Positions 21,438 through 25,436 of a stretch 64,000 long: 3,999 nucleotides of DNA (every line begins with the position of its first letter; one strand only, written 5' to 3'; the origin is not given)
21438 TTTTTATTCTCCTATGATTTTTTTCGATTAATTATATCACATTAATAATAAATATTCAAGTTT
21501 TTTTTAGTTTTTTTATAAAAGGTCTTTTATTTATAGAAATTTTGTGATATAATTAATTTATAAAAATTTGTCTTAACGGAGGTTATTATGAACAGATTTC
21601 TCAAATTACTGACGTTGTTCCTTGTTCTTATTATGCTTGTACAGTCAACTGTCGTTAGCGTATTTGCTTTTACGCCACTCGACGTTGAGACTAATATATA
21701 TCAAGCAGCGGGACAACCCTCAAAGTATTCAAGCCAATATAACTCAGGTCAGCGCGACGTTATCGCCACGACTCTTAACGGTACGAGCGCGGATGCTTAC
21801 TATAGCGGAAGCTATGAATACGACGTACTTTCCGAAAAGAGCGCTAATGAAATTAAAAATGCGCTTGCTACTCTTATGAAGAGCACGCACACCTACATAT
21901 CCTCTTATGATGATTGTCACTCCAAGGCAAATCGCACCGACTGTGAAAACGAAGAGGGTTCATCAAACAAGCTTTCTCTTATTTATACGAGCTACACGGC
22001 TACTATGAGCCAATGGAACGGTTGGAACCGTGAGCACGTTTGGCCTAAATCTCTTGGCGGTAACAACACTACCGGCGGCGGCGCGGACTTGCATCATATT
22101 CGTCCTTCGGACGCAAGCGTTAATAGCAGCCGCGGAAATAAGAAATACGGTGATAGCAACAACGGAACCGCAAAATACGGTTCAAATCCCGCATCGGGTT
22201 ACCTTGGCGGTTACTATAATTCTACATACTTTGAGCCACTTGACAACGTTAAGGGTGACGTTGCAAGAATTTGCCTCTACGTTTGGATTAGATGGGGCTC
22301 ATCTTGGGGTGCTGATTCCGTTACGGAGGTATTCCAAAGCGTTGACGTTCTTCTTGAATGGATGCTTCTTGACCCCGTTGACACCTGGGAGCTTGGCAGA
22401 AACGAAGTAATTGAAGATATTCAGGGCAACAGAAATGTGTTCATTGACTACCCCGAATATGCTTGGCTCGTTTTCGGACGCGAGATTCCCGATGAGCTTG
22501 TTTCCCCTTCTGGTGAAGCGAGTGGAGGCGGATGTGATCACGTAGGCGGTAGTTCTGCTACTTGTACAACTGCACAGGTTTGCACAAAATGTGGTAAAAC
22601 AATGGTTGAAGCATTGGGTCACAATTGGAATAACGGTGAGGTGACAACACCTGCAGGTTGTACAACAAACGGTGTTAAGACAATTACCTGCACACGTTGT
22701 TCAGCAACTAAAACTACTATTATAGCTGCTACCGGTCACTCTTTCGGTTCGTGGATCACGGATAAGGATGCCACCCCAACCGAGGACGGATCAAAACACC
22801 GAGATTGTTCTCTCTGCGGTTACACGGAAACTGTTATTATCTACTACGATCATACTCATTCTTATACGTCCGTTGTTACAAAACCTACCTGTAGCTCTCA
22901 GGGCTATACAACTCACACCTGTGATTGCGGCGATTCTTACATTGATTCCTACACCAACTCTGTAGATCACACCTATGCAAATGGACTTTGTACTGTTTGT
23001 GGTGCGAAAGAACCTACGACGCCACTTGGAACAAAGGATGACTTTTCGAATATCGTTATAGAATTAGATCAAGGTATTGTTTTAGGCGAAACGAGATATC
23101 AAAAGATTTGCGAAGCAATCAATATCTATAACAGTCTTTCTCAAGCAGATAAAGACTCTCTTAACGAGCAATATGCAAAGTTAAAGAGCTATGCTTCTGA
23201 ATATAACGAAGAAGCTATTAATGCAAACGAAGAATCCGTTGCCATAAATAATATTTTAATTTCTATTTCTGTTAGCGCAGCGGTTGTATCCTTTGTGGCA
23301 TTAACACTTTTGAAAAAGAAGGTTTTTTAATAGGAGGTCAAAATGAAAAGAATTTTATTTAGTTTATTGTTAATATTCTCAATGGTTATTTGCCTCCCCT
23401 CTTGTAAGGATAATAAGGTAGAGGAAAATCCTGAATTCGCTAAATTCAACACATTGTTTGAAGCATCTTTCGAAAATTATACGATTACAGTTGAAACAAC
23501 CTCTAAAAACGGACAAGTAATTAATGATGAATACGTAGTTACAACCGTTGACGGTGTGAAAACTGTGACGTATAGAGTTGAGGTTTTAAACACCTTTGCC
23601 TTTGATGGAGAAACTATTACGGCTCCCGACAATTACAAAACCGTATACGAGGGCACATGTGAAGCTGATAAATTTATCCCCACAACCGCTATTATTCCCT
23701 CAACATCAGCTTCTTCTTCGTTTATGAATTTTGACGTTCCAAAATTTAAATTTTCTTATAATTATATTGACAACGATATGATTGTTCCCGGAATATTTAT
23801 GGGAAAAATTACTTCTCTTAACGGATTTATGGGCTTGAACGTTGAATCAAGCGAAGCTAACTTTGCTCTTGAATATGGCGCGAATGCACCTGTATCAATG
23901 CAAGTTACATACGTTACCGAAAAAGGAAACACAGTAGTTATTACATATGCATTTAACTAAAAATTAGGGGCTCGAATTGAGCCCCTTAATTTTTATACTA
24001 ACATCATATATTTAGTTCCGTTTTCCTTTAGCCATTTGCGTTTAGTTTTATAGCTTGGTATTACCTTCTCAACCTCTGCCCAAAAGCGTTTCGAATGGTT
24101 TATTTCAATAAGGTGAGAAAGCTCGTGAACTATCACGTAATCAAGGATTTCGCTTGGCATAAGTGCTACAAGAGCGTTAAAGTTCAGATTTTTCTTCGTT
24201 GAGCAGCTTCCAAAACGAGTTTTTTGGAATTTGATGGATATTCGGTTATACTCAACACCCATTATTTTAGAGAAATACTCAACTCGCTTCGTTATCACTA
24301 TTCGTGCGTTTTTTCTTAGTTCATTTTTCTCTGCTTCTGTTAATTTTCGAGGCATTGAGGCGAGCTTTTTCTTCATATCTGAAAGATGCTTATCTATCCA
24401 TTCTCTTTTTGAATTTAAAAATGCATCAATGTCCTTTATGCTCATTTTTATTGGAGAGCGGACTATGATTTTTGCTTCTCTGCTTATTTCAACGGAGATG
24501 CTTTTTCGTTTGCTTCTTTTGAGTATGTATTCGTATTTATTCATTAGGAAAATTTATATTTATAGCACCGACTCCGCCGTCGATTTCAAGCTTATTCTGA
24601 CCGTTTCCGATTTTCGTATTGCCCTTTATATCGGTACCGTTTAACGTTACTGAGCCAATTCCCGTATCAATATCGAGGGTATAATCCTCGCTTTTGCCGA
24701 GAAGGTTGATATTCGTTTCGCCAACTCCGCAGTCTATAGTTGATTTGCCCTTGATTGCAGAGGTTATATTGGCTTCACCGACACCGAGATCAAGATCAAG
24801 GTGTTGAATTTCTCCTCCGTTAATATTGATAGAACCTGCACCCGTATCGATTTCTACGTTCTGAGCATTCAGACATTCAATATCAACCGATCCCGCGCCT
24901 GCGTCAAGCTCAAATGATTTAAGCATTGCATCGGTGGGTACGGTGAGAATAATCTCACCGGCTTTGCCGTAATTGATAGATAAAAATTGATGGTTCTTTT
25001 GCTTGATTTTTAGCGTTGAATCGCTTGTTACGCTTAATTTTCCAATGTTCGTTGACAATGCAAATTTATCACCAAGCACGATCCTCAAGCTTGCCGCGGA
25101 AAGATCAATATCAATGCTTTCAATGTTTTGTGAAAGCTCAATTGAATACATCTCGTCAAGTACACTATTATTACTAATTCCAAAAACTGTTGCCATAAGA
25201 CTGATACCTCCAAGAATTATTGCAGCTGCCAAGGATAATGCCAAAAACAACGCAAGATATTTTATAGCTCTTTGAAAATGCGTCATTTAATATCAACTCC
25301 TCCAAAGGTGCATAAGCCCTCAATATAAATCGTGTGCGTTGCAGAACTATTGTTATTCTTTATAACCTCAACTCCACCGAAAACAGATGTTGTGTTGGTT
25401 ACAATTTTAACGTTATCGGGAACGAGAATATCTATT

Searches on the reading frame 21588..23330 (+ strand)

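Call 71: search_protein_families(library=pfam, proteins=[window:21588-23330:+], max_evalue=0.00001)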
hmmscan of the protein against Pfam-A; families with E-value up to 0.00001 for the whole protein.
window:21588-23330:+ (580 aa): 1 family
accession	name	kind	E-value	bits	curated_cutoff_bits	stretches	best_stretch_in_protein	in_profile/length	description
PF04231.19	Endonuclease_1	-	2.1e-36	126.3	25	1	88-290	4-235/235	Endonuclease I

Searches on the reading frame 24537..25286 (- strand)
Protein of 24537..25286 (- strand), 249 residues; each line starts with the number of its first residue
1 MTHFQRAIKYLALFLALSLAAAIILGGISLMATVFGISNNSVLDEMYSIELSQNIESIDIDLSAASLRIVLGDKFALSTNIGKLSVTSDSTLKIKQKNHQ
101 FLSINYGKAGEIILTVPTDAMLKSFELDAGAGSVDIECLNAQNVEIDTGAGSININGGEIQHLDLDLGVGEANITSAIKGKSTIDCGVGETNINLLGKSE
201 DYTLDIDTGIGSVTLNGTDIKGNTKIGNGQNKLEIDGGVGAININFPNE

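Call 72: search_protein_families(library=pfam, proteins=[window:24537-25286:-], max_evalue=0.00001)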
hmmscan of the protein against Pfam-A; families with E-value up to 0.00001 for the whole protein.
window:24537-25286:- (249 aa): 1 family
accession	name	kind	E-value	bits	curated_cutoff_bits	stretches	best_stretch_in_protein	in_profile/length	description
PF13349.12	DUF4097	-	3.6e-09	36.8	22.9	1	57-226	3-180/247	Toastrack DUF4097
